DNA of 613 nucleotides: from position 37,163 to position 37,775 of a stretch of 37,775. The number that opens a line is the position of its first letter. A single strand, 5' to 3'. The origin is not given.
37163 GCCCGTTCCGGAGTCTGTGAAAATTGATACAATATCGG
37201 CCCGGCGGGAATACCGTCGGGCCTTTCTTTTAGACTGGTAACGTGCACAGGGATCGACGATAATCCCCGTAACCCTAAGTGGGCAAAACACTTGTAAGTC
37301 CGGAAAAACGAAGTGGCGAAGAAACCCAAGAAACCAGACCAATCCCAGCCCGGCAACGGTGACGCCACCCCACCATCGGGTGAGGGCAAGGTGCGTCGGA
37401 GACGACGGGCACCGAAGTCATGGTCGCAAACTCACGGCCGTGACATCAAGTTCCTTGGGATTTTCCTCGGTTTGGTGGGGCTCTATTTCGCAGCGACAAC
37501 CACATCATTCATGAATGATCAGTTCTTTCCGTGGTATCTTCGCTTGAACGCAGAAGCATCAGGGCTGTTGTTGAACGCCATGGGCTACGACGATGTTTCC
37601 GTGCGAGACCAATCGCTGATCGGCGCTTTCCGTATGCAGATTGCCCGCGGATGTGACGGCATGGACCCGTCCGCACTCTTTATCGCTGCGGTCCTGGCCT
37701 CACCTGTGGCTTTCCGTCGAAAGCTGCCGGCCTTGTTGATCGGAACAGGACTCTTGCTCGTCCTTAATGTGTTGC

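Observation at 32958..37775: One-cargo / one-sortase module: a 1396-aa IPTL-CTERM protein of about 20 eight-cysteine modules next to an exosortase-like gene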

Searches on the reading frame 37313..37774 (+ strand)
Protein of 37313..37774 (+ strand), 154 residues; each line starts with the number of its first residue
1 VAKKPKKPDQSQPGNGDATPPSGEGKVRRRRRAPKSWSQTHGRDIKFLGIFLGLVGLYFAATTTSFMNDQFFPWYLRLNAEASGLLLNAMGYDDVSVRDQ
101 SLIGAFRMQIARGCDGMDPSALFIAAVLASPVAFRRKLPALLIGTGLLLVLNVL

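Call 6: search_protein_families(library=pfam, proteins=[window:37313-37774:+], max_evalue=1)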
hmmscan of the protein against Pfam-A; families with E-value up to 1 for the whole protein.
window:37313-37774:+ (154 aa): 3 families
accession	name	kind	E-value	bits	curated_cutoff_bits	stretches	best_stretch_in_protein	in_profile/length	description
PF09721.15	Exosortase_EpsH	-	0.0094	15.8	25.7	1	53-142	105-198/254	Transmembrane exosortase (Exosortase_EpsH)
PF18786.7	Importin_rep_2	-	0.17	12.2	26.9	1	84-104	12-32/44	Importin 13 repeat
PF23539.1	DUF7134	-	0.18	11.9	27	1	115-143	31-59/155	Domain of unknown function (DUF7134)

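Call 7: search_protein_families(library=ncbifam, proteins=[window:37313-37774:+], max_evalue=1)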
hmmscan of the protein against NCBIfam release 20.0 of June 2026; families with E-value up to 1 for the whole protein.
window:37313-37774:+ (154 aa): 9 families
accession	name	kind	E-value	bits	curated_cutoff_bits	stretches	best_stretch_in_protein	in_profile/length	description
NF046081.1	exosort_XrtX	exception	9.6e-08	32.1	170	1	45-154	5-119/168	exosortase X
TIGR04177.1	exosort_XrtH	exception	2.8e-07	30.6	86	1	47-154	3-112/158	exosortase H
TIGR04300.1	exosort_XrtM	exception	1.2e-05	25.8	125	1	75-153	20-100/150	exosortase family protein XrtM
NF046083.1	exosort_XrtY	exception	7.3e-05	22.7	160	1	80-154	54-129/168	exosortase Y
TIGR04178.1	exo_archaeo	signature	9.2e-05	22.7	23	1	108-154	1-51/97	exosortase/archaeosortase family protein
NF045528.1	heimosortase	equivalog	0.0019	18.2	130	1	107-154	85-132/199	heimdallarchaeosortase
TIGR04125.1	exosort_PGF_TRM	exception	0.0036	16.8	75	1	74-154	104-190/271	archaeosortase A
NF033464.1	cyanoexo_CrtC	exception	0.0046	16.5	225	1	77-153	150-230/278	cyanoexosortase C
TIGR04128.1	exoso_Fjoh_1448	exception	0.082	13.1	90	1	71-153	39-128/174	exosortase family protein XrtF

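Call 9: find_homologous_proteins(query=window:37313-37774:+, max_evalue=0.001)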
Query window:37313-37774:+ (154 aa): 81 proteins with E <= 0.001 among 365 candidates.
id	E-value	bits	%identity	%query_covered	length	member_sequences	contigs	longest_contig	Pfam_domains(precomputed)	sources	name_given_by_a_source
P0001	5.4e-97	340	100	100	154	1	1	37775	-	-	-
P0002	1.7e-55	205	64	96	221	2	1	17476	PF09721.16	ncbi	ncbi:MAG: hypothetical protein ACYTHJ_17645 [Planctomycetota bacterium]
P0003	2.0e-47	179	60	100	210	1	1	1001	PF09721.16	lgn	-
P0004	6.6e-47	177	58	100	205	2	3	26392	-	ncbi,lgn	ncbi:MAG: hypothetical protein ACE5E5_04715 [Phycisphaerae bacterium]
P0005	1.2e-46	176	57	100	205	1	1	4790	-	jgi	-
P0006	2.0e-46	176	58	96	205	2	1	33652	PF09721.16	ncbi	-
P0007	2.1e-42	163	88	57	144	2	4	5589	PF09721.16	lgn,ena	-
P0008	3.2e-42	162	53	99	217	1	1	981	PF09721.16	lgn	-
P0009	9.3e-42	160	67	75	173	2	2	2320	-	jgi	-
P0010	2.1e-40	156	59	75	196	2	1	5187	PF09721.16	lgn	-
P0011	8.9e-40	154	50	86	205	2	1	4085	PF09721.16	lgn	-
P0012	1.9e-39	153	52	93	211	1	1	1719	-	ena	-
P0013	1.7e-38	150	51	94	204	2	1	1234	-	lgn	-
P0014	2.4e-38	149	48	89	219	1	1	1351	-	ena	-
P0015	2.8e-37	146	50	94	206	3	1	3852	-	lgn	-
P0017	1.2e-35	141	47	95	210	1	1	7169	PF09721.16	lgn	-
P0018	3.0e-35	139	48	87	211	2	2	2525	PF09721.16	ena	-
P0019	1.9e-34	137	45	95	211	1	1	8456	PF09721.16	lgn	-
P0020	7.5e-34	135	48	94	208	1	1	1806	PF09721.16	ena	-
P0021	1.1e-33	134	46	99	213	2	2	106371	PF09721.16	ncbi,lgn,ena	-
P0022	1.3e-33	134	45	95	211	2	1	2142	PF09721.16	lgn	-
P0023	1.5e-33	134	44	99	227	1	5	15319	PF09721.16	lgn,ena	-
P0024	2.2e-33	133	45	100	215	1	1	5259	PF09721.16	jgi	jgi:exosortase/archaeosortase family protein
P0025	2.5e-33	133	44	96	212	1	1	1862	PF09721.16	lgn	-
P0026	1.1e-32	131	42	95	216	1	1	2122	PF09721.16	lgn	-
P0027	1.2e-32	131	50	80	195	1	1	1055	PF09721.16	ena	-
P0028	2.3e-32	130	44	100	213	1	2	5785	PF09721.16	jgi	jgi:exosortase/archaeosortase family protein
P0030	3.3e-32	129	51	78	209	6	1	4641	PF09721.16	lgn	-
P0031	5.9e-32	129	49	77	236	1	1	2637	PF09721.16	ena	-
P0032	1.1e-31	128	43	99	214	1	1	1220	PF09721.16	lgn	-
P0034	1.6e-31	127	43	100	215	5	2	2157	PF09721.16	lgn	-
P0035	2.5e-31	127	45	97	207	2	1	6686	PF09721.16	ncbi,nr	ncbi:MAG: archaeosortase/exosortase family protein, partial [Phycisphaerales bacterium]|nr:archaeoso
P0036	3.6e-31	126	49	70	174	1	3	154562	PF09721.16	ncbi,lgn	-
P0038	3.8e-31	126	43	100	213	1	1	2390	PF09721.16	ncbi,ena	-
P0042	2.2e-30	123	41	99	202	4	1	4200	PF09721.16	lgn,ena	-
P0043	4.3e-30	123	50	78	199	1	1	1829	PF09721.16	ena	-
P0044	1.6e-29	121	45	99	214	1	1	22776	PF09721.16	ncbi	-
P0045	2.4e-29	120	50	75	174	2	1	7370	PF09721.16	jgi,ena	jgi:exosortase/archaeosortase family protein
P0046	5.7e-29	119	51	75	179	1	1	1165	PF09721.16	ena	-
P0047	7.4e-29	119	45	99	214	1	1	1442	PF09721.16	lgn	-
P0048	8.6e-29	118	49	65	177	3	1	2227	PF09721.16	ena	-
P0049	9.4e-29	118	51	75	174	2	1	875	PF09721.16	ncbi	-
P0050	1.2e-28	118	41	97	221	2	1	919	PF09721.16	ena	-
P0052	3.8e-28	116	50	75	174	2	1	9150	PF09721.16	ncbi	-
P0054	4.6e-28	116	49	75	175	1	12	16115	PF09721.16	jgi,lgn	-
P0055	5.3e-28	116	40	99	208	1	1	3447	PF09721.16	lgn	-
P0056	6.3e-28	116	48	94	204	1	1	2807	PF09721.16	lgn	-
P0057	1.1e-27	115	42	100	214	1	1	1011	PF09721.16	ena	-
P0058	1.4e-27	114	50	75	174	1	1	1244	PF09721.16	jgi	jgi:exosortase/archaeosortase family protein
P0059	3.1e-27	113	40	98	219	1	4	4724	PF09721.16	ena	-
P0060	1.5e-26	111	49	75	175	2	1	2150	PF09721.16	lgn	-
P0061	3.3e-26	110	47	75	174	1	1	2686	PF09721.16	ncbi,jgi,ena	-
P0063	2.1e-23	101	50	69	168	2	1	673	PF09721.16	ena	-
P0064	9.7e-23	99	43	77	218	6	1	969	PF09721.16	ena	-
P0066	1.4e-22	98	35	99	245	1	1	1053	PF09721.16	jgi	jgi:exosortase/archaeosortase family protein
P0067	2.7e-22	97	56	64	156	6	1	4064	PF09721.16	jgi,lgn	-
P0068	6.0e-22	96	36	100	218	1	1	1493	PF09721.16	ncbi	-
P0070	4.7e-21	93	41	84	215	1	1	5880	PF09721.16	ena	-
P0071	6.6e-21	93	48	74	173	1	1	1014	PF09721.16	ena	-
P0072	7.6e-21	93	39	100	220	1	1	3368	PF09721.16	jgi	jgi:exosortase/archaeosortase family protein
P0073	2.9e-18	84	44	70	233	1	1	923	PF09721.16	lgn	-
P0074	3.4e-17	81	45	63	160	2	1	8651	PF09721.16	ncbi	-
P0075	1.5e-16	79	43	69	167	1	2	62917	PF09721.16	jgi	-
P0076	2.1e-16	78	43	69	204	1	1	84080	-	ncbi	-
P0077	5.9e-16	77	43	63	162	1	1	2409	PF09721.16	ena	-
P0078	9.6e-16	76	46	71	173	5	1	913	PF09721.16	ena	-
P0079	1.4e-15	75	47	54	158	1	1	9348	PF09721.16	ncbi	-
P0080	1.4e-15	75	46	70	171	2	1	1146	PF09721.16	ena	-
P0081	4.0e-15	74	54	52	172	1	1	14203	PF09721.16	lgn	-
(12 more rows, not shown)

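Call 11: search_protein_families(library=ncbifam, proteins=[P0002, P0004, P0006, P0021, P0036, P0044, P0075, P0076, P0023, P0017], max_evalue=0.01)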
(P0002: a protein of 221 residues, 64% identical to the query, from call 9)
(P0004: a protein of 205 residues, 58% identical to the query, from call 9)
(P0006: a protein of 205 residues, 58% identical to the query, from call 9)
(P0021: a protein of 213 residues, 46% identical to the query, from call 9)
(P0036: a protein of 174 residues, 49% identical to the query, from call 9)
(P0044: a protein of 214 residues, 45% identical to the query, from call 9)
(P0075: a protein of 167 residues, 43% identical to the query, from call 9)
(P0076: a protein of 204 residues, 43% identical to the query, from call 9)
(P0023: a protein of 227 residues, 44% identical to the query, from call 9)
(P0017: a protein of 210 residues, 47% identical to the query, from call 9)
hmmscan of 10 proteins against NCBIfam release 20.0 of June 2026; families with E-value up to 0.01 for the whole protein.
P0002 (221 aa): 12 families
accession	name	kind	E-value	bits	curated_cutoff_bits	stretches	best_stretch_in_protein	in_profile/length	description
TIGR04177.1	exosort_XrtH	exception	6.5e-19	68.5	86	1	59-211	2-156/158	exosortase H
NF046081.1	exosort_XrtX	exception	1.3e-18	67.5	170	1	60-212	7-164/168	exosortase X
TIGR04300.1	exosort_XrtM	exception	1.4e-18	67.8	125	1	87-210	19-144/150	exosortase family protein XrtM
TIGR04144.1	archaeo_VPXXXP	exception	3.9e-14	52.9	150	1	58-211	2-154/156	archaeosortase B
TIGR04178.1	exo_archaeo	signature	1.1e-13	51.3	23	1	121-210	1-95/97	exosortase/archaeosortase family protein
TIGR04128.1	exoso_Fjoh_1448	exception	5.8e-11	42.9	90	1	59-208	14-170/174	exosortase family protein XrtF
NF046083.1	exosort_XrtY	exception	1.6e-08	34.6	160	1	92-174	53-136/168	exosortase Y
NF033505.2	paceosortase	exception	1.3e-06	28.6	80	1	100-205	38-143/167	pacearchaeosortase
NF045528.1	heimosortase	equivalog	2.6e-06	27.6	130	1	118-194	83-159/199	heimdallarchaeosortase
NF033464.1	cyanoexo_CrtC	exception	3e-06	27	225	1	60-178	117-242/278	cyanoexosortase C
TIGR04125.1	exosort_PGF_TRM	exception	0.00024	20.6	75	1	69-173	89-196/271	archaeosortase A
TIGR04124.1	archaeo_artE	exception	0.0048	16.9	95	1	83-190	25-131/153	archaeosortase family protein ArtE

P0004 (205 aa): 12 families
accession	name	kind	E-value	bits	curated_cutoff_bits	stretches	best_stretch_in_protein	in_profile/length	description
TIGR04177.1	exosort_XrtH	exception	1.1e-20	74.2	86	1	42-192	2-153/158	exosortase H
TIGR04300.1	exosort_XrtM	exception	6.3e-17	62.4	125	1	70-192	19-142/150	exosortase family protein XrtM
NF046081.1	exosort_XrtX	exception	3.3e-15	56.4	170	1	42-196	6-164/168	exosortase X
TIGR04144.1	archaeo_VPXXXP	exception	4.2e-13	49.5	150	1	42-194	3-153/156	archaeosortase B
TIGR04178.1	exo_archaeo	signature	6.2e-12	45.7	23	1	106-190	2-93/97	exosortase/archaeosortase family protein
TIGR04128.1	exoso_Fjoh_1448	exception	8.1e-07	29.4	90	1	96-193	74-171/174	exosortase family protein XrtF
NF046083.1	exosort_XrtY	exception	1.3e-06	28.4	160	1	75-166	53-141/168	exosortase Y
NF033505.2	paceosortase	exception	1.6e-06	28.3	80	1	94-188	49-142/167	pacearchaeosortase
NF033464.1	cyanoexo_CrtC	exception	2.3e-05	24.1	225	1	46-172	120-253/278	cyanoexosortase C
TIGR03762.1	archaeo_artC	exception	0.00046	20.1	100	1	60-189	137-267/274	archaeosortase C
NF045528.1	heimosortase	equivalog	0.001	19.1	130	1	103-172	84-153/199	heimdallarchaeosortase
TIGR04199.1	exosort_xrtJ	exception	0.0093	14.9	200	0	84-158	156-234/522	exosortase J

P0006 (205 aa): 11 families
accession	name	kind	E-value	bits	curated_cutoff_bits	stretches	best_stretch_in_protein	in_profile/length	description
TIGR04177.1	exosort_XrtH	exception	8.7e-20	71.3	86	1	42-192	2-153/158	exosortase H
TIGR04300.1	exosort_XrtM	exception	2e-16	60.8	125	1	69-192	18-142/150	exosortase family protein XrtM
NF046081.1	exosort_XrtX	exception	2.2e-14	53.7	170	1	44-197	8-165/168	exosortase X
TIGR04144.1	archaeo_VPXXXP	exception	2.8e-13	50.1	150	1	41-194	2-153/156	archaeosortase B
TIGR04178.1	exo_archaeo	signature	4.1e-12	46.2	23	1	106-190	2-93/97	exosortase/archaeosortase family protein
TIGR04128.1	exoso_Fjoh_1448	exception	7.9e-08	32.7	90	1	42-193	14-171/174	exosortase family protein XrtF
NF033505.2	paceosortase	exception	6.3e-07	29.6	80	1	95-189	48-143/167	pacearchaeosortase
NF033464.1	cyanoexo_CrtC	exception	1e-06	28.6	225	1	47-171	121-252/278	cyanoexosortase C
NF046083.1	exosort_XrtY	exception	2.1e-06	27.7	160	1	74-165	52-140/168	exosortase Y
NF045528.1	heimosortase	equivalog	0.0003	20.8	130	1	104-173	85-154/199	heimdallarchaeosortase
NF041730.1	XrtH_assoc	equivalog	0.0071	16.1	35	0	81-183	58-160/184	exosortase H-associated membrane protein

P0021 (213 aa): 12 families
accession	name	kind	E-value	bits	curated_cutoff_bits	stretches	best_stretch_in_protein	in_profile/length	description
TIGR04177.1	exosort_XrtH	exception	2.4e-17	63.4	86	1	48-199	1-153/158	exosortase H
NF046081.1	exosort_XrtX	exception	2.8e-17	63.2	170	1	49-202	6-163/168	exosortase X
TIGR04178.1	exo_archaeo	signature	7.2e-11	42.2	23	1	113-198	2-92/97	exosortase/archaeosortase family protein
TIGR04300.1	exosort_XrtM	exception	1.4e-10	41.8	125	1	100-202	43-145/150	exosortase family protein XrtM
TIGR04144.1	archaeo_VPXXXP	exception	1.2e-08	35.1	150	1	71-204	24-156/156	archaeosortase B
TIGR04128.1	exoso_Fjoh_1448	exception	7.7e-08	32.7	90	1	114-198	85-169/174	exosortase family protein XrtF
NF045528.1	heimosortase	equivalog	2.5e-06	27.6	130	1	112-184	86-158/199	heimdallarchaeosortase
NF046083.1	exosort_XrtY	exception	1.3e-05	25.1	160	1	83-183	54-153/168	exosortase Y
NF033464.1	cyanoexo_CrtC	exception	1.5e-05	24.7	225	1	52-176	119-250/278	cyanoexosortase C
NF033505.2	paceosortase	exception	4.1e-05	23.7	80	1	111-195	57-142/167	pacearchaeosortase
TIGR03762.1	archaeo_artC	exception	8.3e-05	22.5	100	1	52-193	119-268/274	archaeosortase C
NF041736.1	archaeo_artH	equivalog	0.0097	15.9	200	0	81-193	59-174/202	archaeosortase H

P0036 (174 aa): 11 families
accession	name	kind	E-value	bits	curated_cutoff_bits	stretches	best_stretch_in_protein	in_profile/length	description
NF046081.1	exosort_XrtX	exception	6.5e-21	75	170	1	11-164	8-165/168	exosortase X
TIGR04177.1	exosort_XrtH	exception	1.9e-14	53.9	86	1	9-158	2-152/158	exosortase H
TIGR04128.1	exoso_Fjoh_1448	exception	3e-13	50.3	90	1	9-158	14-169/174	exosortase family protein XrtF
TIGR04300.1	exosort_XrtM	exception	1.6e-12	48.1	125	1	39-162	21-145/150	exosortase family protein XrtM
TIGR04144.1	archaeo_VPXXXP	exception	1e-10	41.8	150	1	8-164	2-156/156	archaeosortase B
TIGR04178.1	exo_archaeo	signature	3.7e-10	39.9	23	1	73-157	2-93/97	exosortase/archaeosortase family protein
NF033505.2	paceosortase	exception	7.3e-08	32.7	80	1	50-171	49-154/167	pacearchaeosortase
NF045528.1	heimosortase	equivalog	2.6e-07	30.9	130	1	65-138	79-152/199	heimdallarchaeosortase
NF046083.1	exosort_XrtY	exception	2.7e-07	30.6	160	1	40-154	51-167/168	exosortase Y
NF033464.1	cyanoexo_CrtC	exception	1.4e-06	28.1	225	1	38-142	147-256/278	cyanoexosortase C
TIGR03762.1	archaeo_artC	exception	0.0012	18.8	100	1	15-153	123-267/274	archaeosortase C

P0044 (214 aa): 12 families
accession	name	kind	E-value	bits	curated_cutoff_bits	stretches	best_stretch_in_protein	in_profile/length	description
TIGR04177.1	exosort_XrtH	exception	8.5e-21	74.6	86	1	49-203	1-156/158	exosortase H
NF046081.1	exosort_XrtX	exception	8.3e-19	68.1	170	1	49-205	5-165/168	exosortase X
TIGR04300.1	exosort_XrtM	exception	1.6e-14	54.6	125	1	95-199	38-141/150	exosortase family protein XrtM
TIGR04178.1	exo_archaeo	signature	1.9e-10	40.9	23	1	113-199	1-94/97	exosortase/archaeosortase family protein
TIGR04144.1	archaeo_VPXXXP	exception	9.1e-10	38.7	150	1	50-202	3-153/156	archaeosortase B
TIGR04128.1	exoso_Fjoh_1448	exception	1.4e-09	38.4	90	1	108-203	78-173/174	exosortase family protein XrtF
NF033505.2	paceosortase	exception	2.6e-08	34.1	80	1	102-196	49-142/167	pacearchaeosortase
NF046083.1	exosort_XrtY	exception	1.9e-06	27.9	160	1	85-195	55-165/168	exosortase Y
NF033464.1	cyanoexo_CrtC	exception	2.7e-05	23.9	225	1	53-187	119-260/278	cyanoexosortase C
NF045528.1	heimosortase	equivalog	0.00024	21.2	130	1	110-179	83-152/199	heimdallarchaeosortase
NF046005.2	near_gluc_PtsG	equivalog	0.0049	17.1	45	0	37-61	52-77/85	MPN207a family PTS transporter accessory protein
TIGR04124.1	archaeo_artE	exception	0.0092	16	95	0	84-196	35-145/153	archaeosortase family protein ArtE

P0075 (167 aa): 14 families
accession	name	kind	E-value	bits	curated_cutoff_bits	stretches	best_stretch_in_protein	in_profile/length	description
TIGR04177.1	exosort_XrtH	exception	2e-21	76.6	86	1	3-153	6-157/158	exosortase H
NF046081.1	exosort_XrtX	exception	1e-17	64.6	170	1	6-155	17-166/168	exosortase X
TIGR04178.1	exo_archaeo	signature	3.3e-12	46.5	23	1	63-150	2-94/97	exosortase/archaeosortase family protein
TIGR04300.1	exosort_XrtM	exception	5.3e-10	39.9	125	1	27-152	19-145/150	exosortase family protein XrtM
NF046083.1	exosort_XrtY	exception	1.1e-09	38.5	160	1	29-145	50-166/168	exosortase Y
TIGR04144.1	archaeo_VPXXXP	exception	4.2e-09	36.5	150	1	7-149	7-151/156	archaeosortase B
TIGR03763.1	cyanoexo_CrtA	exception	3.7e-08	33.2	150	1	28-146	132-254/260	cyanoexosortase A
NF033505.2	paceosortase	exception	1.8e-07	31.4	80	1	10-146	7-143/167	pacearchaeosortase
NF033464.1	cyanoexo_CrtC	exception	5.4e-07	29.4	225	1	29-136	148-260/278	cyanoexosortase C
TIGR04128.1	exoso_Fjoh_1448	exception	1.3e-06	28.8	90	1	56-149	77-170/174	exosortase family protein XrtF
TIGR04125.1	exosort_PGF_TRM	exception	2.9e-05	23.7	75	1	6-116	87-198/271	archaeosortase A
TIGR03762.1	archaeo_artC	exception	0.003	17.4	100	1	3-145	120-270/274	archaeosortase C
NF045528.1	heimosortase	equivalog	0.0036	17.3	130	1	62-128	86-152/199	heimdallarchaeosortase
TIGR04293.1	archaeo_artF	exception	0.0078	16.2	150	0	4-141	8-149/166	archaeosortase family protein ArtF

P0076 (204 aa): 10 families
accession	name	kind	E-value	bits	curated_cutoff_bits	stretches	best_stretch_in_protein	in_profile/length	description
TIGR04177.1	exosort_XrtH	exception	1.4e-24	86.9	86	1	43-197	1-155/158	exosortase H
NF046081.1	exosort_XrtX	exception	1.8e-21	76.7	170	1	40-199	2-165/168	exosortase X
TIGR04144.1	archaeo_VPXXXP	exception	2.5e-14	53.5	150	1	45-195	4-152/156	archaeosortase B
TIGR04300.1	exosort_XrtM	exception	2.8e-14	53.8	125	1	68-197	15-145/150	exosortase family protein XrtM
TIGR04178.1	exo_archaeo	signature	1.6e-13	50.7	23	1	108-194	2-95/97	exosortase/archaeosortase family protein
TIGR04128.1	exoso_Fjoh_1448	exception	2.2e-10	41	90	1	39-194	5-170/174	exosortase family protein XrtF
NF046083.1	exosort_XrtY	exception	5.4e-08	32.9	160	1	45-189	21-165/168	exosortase Y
NF033505.2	paceosortase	exception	8.2e-08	32.5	80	1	42-191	5-143/167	pacearchaeosortase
TIGR04125.1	exosort_PGF_TRM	exception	4.3e-05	23.1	75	1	61-166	92-205/271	archaeosortase A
TIGR04293.1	archaeo_artF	exception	0.0005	20.1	150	1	61-181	22-144/166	archaeosortase family protein ArtF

P0023 (227 aa): 12 families
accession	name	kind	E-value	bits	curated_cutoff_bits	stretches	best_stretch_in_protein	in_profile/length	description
TIGR04177.1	exosort_XrtH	exception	3.1e-18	66.3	86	1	62-211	2-152/158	exosortase H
NF046081.1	exosort_XrtX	exception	3.8e-16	59.4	170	1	62-215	6-163/168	exosortase X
TIGR04300.1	exosort_XrtM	exception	8.7e-12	45.7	125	1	106-214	36-144/150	exosortase family protein XrtM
TIGR04178.1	exo_archaeo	signature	7e-10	39.1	23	1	126-210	2-93/97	exosortase/archaeosortase family protein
TIGR04128.1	exoso_Fjoh_1448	exception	1.6e-07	31.7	90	1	125-211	83-169/174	exosortase family protein XrtF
TIGR04144.1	archaeo_VPXXXP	exception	2.6e-07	30.7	150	1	62-217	3-156/156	archaeosortase B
NF046083.1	exosort_XrtY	exception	2.6e-06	27.4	160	1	98-208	56-166/168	exosortase Y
NF033505.2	paceosortase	exception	4.6e-06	26.8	80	1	123-209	56-143/167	pacearchaeosortase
TIGR03763.1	cyanoexo_CrtA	exception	9.4e-06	25.3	150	1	104-214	145-259/260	cyanoexosortase A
NF033464.1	cyanoexo_CrtC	exception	2.1e-05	24.2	225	1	64-208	118-267/278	cyanoexosortase C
NF045528.1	heimosortase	equivalog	0.00023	21.2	130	1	122-198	83-159/199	heimdallarchaeosortase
TIGR04175.1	archaeo_artD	exception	0.0013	18.8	125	1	125-210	55-138/150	archaeosortase D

P0017 (210 aa): 13 families
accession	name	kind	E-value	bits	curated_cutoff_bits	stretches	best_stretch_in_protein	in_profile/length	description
NF046081.1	exosort_XrtX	exception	8.1e-20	71.4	170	1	46-199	7-164/168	exosortase X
TIGR04177.1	exosort_XrtH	exception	3.1e-15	56.5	86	1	45-194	2-152/158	exosortase H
TIGR04128.1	exoso_Fjoh_1448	exception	6e-12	46.1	90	1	45-194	14-169/174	exosortase family protein XrtF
TIGR04300.1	exosort_XrtM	exception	2e-11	44.6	125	1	69-198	18-145/150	exosortase family protein XrtM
TIGR04178.1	exo_archaeo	signature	6.9e-10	39.1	23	1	108-193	1-93/97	exosortase/archaeosortase family protein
TIGR04144.1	archaeo_VPXXXP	exception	9.5e-10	38.6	150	1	44-200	2-156/156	archaeosortase B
NF033464.1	cyanoexo_CrtC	exception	4.3e-08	33.1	225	1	77-191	151-267/278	cyanoexosortase C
NF045528.1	heimosortase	equivalog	5.2e-07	29.9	130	1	104-176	82-154/199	heimdallarchaeosortase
NF046083.1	exosort_XrtY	exception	4.2e-06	26.8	160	1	79-190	54-167/168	exosortase Y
NF033505.2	paceosortase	exception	5.4e-06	26.6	80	1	91-192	49-143/167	pacearchaeosortase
TIGR03763.1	cyanoexo_CrtA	exception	6.1e-05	22.6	150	1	59-196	117-258/260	cyanoexosortase A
NF038142.1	exosort_XrtW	exception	0.00073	18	425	1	57-205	121-272/494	exosortase W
TIGR04124.1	archaeo_artE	exception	0.0052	16.8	95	1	47-174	10-128/153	archaeosortase family protein ArtE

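Call 14: find_encoding_contigs(protein=P0002, flank=10000, max_places=3)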
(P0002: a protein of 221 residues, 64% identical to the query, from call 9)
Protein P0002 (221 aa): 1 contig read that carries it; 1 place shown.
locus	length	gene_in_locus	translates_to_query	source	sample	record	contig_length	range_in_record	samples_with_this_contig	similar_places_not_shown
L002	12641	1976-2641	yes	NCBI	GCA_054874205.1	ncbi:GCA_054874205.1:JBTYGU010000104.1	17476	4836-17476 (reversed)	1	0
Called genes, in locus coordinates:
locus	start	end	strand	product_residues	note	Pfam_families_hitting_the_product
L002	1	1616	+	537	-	?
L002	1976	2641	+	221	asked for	PF09721:Exosortase_EpsH (weak)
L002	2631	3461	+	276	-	-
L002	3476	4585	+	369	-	PF04055:Radical_SAM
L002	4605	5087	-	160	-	-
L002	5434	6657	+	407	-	PF13360:PQQ_2, PF13570:Beta-prop_ACSF4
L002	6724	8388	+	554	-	PF02142:MGS, PF01808:AICARFT_IMPCHas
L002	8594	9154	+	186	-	PF01923:Cob_adeno_trans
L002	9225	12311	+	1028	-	PF04932:Wzy_C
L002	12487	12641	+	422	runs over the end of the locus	PF00675:Peptidase_M16, PF05193:Peptidase_M16_C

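Call 15: find_encoding_contigs(protein=P0004, flank=10000, max_places=3)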
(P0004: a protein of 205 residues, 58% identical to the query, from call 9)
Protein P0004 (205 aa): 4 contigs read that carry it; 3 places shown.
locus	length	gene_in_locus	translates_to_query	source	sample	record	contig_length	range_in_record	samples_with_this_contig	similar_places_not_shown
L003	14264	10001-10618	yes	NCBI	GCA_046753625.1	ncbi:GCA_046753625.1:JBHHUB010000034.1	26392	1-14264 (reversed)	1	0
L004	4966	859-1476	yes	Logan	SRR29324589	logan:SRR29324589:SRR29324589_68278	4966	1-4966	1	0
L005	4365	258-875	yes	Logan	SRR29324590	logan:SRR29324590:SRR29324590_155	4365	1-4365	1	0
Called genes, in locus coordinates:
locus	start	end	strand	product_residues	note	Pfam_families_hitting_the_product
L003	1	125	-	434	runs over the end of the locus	PF00109:ketoacyl-synt, PF02801:Ketoacyl-synt_C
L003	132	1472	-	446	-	PF00109:ketoacyl-synt, PF02801:Ketoacyl-synt_C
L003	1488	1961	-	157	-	PF07977:FabA, PF22818:ApeI-like (weak)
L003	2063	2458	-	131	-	PF00550:PP-binding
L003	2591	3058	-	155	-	PF07977:FabA, PF22818:ApeI-like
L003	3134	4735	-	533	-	PF00575:S1 (weak), PF13509:S1_2 (faint), PF24685:OB_RRP5_4th (faint), PF00575:S1, PF21710:Spt6_S1 (weak), PF23459:S1_RRP5 (weak)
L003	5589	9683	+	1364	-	PF00526:Dicty_CTDC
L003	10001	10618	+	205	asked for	-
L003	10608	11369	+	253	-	-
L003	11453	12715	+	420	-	-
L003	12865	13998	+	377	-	PF04055:Radical_SAM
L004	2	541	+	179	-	?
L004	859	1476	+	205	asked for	-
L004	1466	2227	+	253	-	-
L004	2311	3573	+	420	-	-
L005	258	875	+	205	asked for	-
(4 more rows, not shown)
